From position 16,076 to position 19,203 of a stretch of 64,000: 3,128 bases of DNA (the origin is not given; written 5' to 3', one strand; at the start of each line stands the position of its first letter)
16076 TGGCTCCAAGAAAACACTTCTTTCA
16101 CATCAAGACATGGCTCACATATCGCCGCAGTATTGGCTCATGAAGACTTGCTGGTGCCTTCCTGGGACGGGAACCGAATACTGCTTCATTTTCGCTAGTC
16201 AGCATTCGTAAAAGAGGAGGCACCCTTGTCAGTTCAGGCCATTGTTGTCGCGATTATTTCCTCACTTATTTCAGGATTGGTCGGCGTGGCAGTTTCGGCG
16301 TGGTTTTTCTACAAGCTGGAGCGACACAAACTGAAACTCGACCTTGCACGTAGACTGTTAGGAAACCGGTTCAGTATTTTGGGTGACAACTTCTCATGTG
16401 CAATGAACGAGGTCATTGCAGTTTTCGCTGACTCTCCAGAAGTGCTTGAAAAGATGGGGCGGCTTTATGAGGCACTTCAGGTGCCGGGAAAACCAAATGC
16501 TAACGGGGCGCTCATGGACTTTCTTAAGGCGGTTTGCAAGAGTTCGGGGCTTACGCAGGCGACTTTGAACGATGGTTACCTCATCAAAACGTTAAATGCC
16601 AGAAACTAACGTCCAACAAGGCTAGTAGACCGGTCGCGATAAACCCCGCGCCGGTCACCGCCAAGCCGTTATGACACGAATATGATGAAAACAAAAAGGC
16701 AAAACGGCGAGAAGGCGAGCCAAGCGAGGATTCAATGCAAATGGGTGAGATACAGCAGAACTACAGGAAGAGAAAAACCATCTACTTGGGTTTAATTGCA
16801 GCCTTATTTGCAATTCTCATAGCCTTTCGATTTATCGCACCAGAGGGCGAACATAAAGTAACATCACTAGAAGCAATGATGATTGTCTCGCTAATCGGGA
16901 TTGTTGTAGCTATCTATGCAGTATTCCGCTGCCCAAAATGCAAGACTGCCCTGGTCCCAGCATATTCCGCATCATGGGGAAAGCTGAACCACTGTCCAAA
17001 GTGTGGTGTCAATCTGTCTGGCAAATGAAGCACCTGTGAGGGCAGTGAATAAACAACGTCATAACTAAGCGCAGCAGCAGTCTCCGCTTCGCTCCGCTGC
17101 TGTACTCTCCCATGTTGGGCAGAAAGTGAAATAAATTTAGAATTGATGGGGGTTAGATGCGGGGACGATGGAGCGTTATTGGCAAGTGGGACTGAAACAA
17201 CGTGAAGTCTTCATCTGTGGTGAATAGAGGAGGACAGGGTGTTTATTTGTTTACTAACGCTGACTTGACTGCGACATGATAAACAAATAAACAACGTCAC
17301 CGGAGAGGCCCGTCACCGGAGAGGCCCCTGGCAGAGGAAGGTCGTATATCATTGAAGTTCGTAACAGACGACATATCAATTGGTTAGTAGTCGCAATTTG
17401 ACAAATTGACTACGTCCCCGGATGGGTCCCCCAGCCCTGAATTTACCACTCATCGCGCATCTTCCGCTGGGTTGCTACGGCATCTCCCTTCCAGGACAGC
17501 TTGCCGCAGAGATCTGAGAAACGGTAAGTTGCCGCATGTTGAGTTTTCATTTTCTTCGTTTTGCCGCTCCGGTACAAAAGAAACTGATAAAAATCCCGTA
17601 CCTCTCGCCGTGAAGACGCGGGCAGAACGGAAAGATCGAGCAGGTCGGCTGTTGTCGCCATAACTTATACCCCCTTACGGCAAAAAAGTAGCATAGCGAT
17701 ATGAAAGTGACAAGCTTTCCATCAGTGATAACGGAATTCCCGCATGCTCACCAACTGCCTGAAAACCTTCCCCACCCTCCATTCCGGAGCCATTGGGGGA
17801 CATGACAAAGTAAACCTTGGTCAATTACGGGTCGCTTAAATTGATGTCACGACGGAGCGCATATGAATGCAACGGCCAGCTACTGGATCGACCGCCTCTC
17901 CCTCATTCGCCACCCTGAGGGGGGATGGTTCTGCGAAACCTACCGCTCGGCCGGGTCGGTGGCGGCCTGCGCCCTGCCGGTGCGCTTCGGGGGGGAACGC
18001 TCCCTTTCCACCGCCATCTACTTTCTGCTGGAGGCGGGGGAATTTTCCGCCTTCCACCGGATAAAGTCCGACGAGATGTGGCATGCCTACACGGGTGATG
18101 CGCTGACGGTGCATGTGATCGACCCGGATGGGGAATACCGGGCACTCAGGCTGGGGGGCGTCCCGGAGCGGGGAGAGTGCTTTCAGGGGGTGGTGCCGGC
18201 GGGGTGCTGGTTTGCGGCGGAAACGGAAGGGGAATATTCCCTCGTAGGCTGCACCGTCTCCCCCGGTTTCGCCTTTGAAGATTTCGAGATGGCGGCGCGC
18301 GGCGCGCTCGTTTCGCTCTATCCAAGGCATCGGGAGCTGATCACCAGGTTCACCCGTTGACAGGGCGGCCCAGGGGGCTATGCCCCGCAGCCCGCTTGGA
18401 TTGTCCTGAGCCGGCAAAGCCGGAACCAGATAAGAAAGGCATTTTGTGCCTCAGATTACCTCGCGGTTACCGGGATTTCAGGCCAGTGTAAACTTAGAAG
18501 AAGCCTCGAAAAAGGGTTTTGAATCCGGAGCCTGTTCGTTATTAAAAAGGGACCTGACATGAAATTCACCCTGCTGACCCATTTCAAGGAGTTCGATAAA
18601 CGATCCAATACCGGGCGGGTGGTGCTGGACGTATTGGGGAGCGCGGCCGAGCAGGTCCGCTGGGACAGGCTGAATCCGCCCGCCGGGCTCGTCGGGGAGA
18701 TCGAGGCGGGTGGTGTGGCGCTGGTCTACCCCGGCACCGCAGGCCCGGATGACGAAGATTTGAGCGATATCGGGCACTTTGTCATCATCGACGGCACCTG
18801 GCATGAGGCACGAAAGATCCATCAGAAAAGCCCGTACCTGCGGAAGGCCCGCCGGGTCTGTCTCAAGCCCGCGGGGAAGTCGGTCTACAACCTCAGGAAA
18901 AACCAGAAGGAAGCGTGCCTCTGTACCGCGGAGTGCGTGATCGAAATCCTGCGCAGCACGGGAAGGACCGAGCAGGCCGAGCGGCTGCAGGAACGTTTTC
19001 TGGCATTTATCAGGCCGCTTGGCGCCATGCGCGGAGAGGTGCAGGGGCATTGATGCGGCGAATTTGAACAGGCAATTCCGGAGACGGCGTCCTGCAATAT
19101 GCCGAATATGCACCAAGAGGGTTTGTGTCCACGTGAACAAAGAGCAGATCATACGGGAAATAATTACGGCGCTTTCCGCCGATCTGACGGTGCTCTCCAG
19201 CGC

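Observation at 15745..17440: Integron-like cassette array with no integrase in sight (CALIN-like), apparently truncating a wHTH gene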

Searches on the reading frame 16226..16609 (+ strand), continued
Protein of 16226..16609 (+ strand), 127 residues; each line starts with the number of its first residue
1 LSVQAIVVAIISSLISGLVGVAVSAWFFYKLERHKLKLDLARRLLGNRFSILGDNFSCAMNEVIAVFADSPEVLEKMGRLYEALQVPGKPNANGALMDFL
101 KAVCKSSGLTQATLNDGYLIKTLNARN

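Call 90: search_protein_families(library=pfam, max_evalue=0.01, proteins=[L038:7405-8433:+])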
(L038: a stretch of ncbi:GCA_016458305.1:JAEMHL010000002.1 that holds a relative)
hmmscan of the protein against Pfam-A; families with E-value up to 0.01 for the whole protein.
L038:7405-8433:+ (342 aa): 2 families
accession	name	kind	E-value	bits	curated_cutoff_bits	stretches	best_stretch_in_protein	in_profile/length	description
PF01797.21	Y1_Tnp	-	1e-08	35.8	23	1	14-121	7-119/121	Transposase IS200 like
PF08299.17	Bac_DnaA_C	-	0.007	16.8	31.5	0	257-320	2-66/69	Bacterial dnaA protein helix-turn-helix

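Call 106: search_protein_families(library=pfam, max_evalue=0.01, proteins=[L011:10585-11487:+, L010:10573-11490:+, L037:10505-11398:+])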
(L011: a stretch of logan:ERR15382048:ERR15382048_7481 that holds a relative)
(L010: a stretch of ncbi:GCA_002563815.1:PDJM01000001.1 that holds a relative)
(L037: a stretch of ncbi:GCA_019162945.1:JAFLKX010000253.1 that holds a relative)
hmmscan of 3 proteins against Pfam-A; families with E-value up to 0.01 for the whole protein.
L011:10585-11487:+ (300 aa): 1 family
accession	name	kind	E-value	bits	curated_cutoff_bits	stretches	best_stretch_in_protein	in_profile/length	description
PF13391.12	HNH_2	-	0.00024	21.3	21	1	19-82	1-59/66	HNH endonuclease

L010:10573-11490:+ (305 aa): 0 families

L037:10505-11398:+ (297 aa): 1 family
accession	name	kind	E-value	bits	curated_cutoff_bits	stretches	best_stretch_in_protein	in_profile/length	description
PF15975.10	Flot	-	0.007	16.9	27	0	94-150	1-55/124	Flotillin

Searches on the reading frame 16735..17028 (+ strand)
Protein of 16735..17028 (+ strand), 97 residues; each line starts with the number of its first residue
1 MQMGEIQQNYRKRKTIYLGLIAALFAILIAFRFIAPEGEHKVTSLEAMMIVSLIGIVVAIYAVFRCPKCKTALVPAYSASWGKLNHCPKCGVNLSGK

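Call 8: search_protein_families(library=pfam, max_evalue=0.1, proteins=[window:16735-17028:+])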
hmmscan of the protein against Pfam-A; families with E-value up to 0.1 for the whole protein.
window:16735-17028:+ (97 aa): 21 families
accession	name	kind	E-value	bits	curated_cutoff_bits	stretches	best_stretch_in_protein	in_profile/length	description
PF13453.11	Zn_ribbon_TFIIB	-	0.00028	20.7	22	1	65-91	1-26/41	Transcription factor zinc-finger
PF24838.2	8xMP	-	0.0011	19.2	30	1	7-60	15-64/136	Octameric membrane protein family (8xMP)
PF19335.5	HMBD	-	0.0017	18.7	23.6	1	65-76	17-28/28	Heavy metal binding domain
PF12811.12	BaxI_1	-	0.0017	18.4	26.2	1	14-82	29-89/233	Bax inhibitor 1 like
PF20226.3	DUF6585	-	0.0017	18.2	27.7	1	2-64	13-73/249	Family of unknown function (DUF6585)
PF12647.12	RNHCP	-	0.0034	17.8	24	1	63-90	3-29/90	RNHCP domain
PF22747.2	Zn_ribbon_DUF2089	-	0.0042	17.6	27.6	0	86-96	14-24/32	DUF2089 zinc ribbon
PF23548.1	Zn_ribbon_FGT1_2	-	0.0042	17.1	27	0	64-74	21-31/35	FORGETTER1 second zinc ribbon domain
PF13248.11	Zn_ribbon_3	-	0.0056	16.6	27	0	85-94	17-26/26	zinc-ribbon domain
PF09723.15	Zn_ribbon_8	-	0.0061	17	34.4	1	64-92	6-34/41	Zinc ribbon domain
PF00892.27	EamA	-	0.01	16.6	28.2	1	11-64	58-109/135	EamA-like transporter family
PF01396.24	Zn_ribbon_Top1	-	0.019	15.2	32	0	86-94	3-11/39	Topoisomerase DNA binding C4 zinc finger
PF24292.1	DUF7479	-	0.023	15.2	27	0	63-79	30-46/60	Domain of unknown function (DUF7479)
PF09716.15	ETRAMP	-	0.028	14.8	29.1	0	5-31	43-69/81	Malarial early transcribed membrane protein (ETRAMP)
PF23145.1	Zf_2nd_IFT121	-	0.044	13.9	25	1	60-90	13-40/45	IFT121, second zinc finger domain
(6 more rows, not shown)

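Call 89: search_protein_families(library=ncbifam, max_evalue=0.01, proteins=[window:16735-17028:+])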
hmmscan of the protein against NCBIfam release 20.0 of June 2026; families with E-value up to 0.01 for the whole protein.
window:16735-17028:+ (97 aa): 0 families

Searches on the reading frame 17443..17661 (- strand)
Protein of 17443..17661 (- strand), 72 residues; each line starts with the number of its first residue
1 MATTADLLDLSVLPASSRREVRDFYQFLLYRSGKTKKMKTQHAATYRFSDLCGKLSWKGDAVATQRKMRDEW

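Call 8: search_protein_families(library=pfam, max_evalue=0.1, proteins=[window:17443-17661:-])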
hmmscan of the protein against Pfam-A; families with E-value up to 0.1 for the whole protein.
window:17443-17661:- (72 aa): 1 family
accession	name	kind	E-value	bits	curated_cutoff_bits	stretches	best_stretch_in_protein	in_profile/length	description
PF10047.15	DUF2281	-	0.0083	17.1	26.5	1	12-41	8-37/64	Protein of unknown function (DUF2281)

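Call 89: search_protein_families(library=ncbifam, max_evalue=0.01, proteins=[window:17443-17661:-])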
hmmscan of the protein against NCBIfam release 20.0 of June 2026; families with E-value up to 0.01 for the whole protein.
window:17443-17661:- (72 aa): 1 family
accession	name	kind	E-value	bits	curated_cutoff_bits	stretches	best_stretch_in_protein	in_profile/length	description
NF050009.1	TA_VapB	equivalog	0.0016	19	60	1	10-41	5-36/65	type II toxin-antitoxin system VapB family antitoxin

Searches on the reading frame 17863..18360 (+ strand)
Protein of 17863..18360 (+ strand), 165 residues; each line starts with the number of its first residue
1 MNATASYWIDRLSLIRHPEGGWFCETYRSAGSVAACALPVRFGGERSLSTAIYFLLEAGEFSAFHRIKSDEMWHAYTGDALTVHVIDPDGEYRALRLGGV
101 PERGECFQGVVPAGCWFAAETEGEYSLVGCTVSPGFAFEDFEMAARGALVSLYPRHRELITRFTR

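Call 8: search_protein_families(library=pfam, max_evalue=0.1, proteins=[window:17863-18360:+])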
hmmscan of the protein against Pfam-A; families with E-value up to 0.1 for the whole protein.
window:17863-18360:+ (165 aa): 1 family
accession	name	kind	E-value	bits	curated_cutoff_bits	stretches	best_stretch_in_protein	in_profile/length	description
PF06172.17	Cupin_5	-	8.1e-52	175.4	25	1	7-144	2-139/139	Cupin superfamily (DUF985)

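Call 12: find_encoding_contigs(protein=window:17863-18360:+, flank=10000, max_places=8)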
Protein window:17863-18360:+ (165 aa): 1 contig read that carries it; 1 place shown.
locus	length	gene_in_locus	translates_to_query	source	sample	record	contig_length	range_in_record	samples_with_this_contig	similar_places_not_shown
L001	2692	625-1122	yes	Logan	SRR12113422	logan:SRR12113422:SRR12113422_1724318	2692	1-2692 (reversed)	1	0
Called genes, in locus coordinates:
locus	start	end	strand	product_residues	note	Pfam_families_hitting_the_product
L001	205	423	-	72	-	-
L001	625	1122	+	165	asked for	PF06172:Cupin_5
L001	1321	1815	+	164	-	PF03942:DTW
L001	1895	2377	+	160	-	PF01272:GreA_GreB (weak)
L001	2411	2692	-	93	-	?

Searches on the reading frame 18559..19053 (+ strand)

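Call 8: search_protein_families(library=pfam, max_evalue=0.1, proteins=[window:18559-19053:+])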
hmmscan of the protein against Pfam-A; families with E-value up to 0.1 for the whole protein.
window:18559-19053:+ (164 aa): 1 family
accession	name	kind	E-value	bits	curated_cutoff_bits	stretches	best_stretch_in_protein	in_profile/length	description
PF03942.20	DTW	-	4.6e-31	108.5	33.7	1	2-152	28-192/195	DTW domain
